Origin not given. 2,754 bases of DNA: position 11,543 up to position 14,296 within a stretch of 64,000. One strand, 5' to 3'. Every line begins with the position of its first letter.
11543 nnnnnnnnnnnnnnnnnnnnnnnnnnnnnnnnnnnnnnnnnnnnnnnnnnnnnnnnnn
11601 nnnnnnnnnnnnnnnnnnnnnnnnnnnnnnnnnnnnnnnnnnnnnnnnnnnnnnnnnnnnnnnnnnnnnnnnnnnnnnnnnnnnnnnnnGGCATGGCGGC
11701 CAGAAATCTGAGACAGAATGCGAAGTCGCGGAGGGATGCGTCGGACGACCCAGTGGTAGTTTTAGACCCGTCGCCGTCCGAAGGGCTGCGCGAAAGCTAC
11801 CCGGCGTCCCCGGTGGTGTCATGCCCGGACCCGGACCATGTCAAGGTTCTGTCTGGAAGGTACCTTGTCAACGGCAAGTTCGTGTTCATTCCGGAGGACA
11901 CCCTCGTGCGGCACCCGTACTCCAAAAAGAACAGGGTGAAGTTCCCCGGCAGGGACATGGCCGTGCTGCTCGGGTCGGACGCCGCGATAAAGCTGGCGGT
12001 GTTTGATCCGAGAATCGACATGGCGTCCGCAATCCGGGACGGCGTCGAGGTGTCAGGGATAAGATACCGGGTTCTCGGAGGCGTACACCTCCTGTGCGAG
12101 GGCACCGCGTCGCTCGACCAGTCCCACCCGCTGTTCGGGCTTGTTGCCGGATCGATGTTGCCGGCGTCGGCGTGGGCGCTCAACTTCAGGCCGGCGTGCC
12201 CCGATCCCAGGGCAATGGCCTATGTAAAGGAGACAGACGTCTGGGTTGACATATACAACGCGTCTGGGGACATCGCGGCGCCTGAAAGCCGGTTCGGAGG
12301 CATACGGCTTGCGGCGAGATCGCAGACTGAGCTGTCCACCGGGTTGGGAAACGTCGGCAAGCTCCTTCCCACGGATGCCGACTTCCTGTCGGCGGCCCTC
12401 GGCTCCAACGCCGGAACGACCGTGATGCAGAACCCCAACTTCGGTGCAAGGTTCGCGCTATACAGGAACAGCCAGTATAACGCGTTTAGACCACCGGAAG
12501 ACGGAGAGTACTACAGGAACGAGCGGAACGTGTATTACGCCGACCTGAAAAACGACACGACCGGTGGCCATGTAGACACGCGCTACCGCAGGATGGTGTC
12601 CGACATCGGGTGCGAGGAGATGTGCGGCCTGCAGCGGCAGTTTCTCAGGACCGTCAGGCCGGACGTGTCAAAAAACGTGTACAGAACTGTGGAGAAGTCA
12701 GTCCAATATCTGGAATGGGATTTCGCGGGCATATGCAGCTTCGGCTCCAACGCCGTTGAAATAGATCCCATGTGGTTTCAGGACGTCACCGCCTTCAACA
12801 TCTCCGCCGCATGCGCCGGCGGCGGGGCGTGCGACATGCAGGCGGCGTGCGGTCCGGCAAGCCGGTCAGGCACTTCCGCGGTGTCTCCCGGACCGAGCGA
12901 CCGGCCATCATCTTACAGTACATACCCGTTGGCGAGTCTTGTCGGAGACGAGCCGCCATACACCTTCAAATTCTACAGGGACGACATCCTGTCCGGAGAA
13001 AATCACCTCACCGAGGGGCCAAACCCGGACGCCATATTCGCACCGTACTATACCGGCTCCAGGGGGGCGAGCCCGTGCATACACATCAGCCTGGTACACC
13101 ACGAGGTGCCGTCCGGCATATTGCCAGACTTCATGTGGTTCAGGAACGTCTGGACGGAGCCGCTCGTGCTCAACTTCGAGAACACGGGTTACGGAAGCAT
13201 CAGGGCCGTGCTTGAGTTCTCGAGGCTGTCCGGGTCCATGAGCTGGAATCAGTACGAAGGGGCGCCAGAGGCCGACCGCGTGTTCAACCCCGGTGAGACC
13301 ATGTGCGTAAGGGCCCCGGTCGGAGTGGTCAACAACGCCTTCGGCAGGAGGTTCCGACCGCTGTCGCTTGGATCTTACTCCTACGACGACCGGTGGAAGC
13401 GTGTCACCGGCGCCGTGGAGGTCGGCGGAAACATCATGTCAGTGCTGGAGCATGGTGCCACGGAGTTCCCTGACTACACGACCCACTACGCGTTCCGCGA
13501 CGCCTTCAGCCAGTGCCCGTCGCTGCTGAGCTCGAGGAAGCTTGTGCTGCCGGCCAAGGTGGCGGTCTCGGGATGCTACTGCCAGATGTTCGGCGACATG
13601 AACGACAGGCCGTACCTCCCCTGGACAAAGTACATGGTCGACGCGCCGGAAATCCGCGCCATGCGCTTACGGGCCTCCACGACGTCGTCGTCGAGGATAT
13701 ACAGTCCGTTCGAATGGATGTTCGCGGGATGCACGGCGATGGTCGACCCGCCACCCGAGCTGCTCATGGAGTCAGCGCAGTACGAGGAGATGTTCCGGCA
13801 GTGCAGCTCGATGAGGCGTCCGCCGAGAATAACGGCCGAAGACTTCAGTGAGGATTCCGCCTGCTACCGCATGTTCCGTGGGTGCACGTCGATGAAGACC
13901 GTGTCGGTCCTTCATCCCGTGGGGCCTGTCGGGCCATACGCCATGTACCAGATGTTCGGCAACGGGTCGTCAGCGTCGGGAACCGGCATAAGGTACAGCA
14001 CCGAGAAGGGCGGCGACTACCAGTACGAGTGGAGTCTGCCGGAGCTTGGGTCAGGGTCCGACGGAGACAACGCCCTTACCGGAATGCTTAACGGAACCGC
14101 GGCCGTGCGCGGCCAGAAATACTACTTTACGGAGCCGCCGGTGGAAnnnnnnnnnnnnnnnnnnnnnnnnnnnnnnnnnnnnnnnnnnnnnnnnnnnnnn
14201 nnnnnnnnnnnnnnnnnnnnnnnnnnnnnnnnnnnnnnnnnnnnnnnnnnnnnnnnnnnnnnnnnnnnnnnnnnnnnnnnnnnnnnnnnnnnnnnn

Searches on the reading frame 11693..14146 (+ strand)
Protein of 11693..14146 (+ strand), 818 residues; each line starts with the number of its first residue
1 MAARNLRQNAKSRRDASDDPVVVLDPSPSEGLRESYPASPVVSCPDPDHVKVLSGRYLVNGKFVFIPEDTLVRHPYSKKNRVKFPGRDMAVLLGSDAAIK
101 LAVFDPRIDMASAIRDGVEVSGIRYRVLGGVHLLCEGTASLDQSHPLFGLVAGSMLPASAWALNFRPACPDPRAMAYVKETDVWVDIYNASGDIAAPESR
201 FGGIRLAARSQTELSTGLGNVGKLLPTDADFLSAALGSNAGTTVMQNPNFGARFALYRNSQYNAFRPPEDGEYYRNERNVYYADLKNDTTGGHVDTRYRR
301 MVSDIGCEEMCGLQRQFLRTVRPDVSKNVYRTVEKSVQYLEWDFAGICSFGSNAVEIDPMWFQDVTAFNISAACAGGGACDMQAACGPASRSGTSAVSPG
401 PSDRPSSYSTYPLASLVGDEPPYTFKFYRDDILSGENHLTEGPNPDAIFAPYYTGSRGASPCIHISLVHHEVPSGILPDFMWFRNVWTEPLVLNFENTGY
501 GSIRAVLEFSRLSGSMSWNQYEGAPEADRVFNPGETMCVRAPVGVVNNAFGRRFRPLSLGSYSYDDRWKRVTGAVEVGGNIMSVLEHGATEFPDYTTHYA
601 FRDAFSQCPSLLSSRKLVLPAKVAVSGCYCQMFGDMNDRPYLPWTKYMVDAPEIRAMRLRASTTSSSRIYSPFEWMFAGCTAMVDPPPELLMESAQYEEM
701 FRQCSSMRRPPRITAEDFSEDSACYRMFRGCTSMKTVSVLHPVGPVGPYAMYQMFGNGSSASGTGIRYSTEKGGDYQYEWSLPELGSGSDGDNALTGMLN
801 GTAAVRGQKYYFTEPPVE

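Call 9: search_protein_families(library=pfam, proteins=[window:11693-14146:+], max_evalue=1)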
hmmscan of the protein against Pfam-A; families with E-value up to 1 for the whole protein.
window:11693-14146:+ (818 aa): 0 families

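Call 13: search_protein_families(library=phrogs, proteins=[window:11693-14146:+], max_evalue=0.001)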
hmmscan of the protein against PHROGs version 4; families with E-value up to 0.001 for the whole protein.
window:11693-14146:+ (818 aa): 1 family
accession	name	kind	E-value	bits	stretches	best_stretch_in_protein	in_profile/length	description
phrog_11262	-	tail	4.2e-19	69.9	1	109-332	140-334/393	tail protein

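Call 92: find_homologous_proteins(query=window:11693-14146:+, max_evalue=0.00001)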
Query window:11693-14146:+ (818 aa): 7 proteins with E <= 0.00001 among 8000 candidates.
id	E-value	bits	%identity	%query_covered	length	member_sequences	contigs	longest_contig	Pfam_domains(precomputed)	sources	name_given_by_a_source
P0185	0.0e+0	1922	100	100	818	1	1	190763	-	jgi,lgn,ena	-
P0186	0.0e+0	1490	79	100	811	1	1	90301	-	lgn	-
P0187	1.5e-216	740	49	98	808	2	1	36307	-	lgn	-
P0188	5.5e-195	668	46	100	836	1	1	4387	-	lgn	-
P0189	1.9e-40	157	37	39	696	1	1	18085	-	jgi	-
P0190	3.0e-12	64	32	23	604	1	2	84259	PF21916.2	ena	-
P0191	3.9e-10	57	33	24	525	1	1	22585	-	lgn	-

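Call 93: find_encoding_contigs(protein=P0186, flank=10000, max_places=1)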
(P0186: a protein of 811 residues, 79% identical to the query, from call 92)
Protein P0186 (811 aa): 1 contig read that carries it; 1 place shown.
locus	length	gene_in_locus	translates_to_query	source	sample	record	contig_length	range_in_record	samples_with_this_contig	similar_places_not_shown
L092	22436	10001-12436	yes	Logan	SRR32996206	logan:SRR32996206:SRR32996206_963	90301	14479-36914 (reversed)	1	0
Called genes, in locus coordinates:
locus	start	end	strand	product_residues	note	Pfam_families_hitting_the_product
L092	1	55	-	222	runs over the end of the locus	-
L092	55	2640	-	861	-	PF00535:Glycos_transf_2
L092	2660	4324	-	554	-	-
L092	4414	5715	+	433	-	PF20223:DUF6582 (faint)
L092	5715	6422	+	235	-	-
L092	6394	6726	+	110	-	-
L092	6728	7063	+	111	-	-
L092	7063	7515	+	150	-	PF02643:DUF192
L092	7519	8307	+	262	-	PF04513:Baculo_PEP_C (faint)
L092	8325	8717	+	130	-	-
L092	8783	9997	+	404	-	-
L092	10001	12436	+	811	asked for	-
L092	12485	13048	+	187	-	-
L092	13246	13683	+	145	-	-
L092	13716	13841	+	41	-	-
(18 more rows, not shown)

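Call 94: find_encoding_contigs(protein=P0185, flank=1000, max_places=3)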
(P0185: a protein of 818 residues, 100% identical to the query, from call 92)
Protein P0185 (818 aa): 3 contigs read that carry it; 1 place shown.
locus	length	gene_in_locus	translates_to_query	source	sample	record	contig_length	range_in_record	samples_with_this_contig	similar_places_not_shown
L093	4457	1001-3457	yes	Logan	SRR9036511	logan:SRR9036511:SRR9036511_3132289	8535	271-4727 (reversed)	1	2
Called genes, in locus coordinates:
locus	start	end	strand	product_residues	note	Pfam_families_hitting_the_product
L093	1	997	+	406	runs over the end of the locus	-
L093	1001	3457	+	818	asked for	-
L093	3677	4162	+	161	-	-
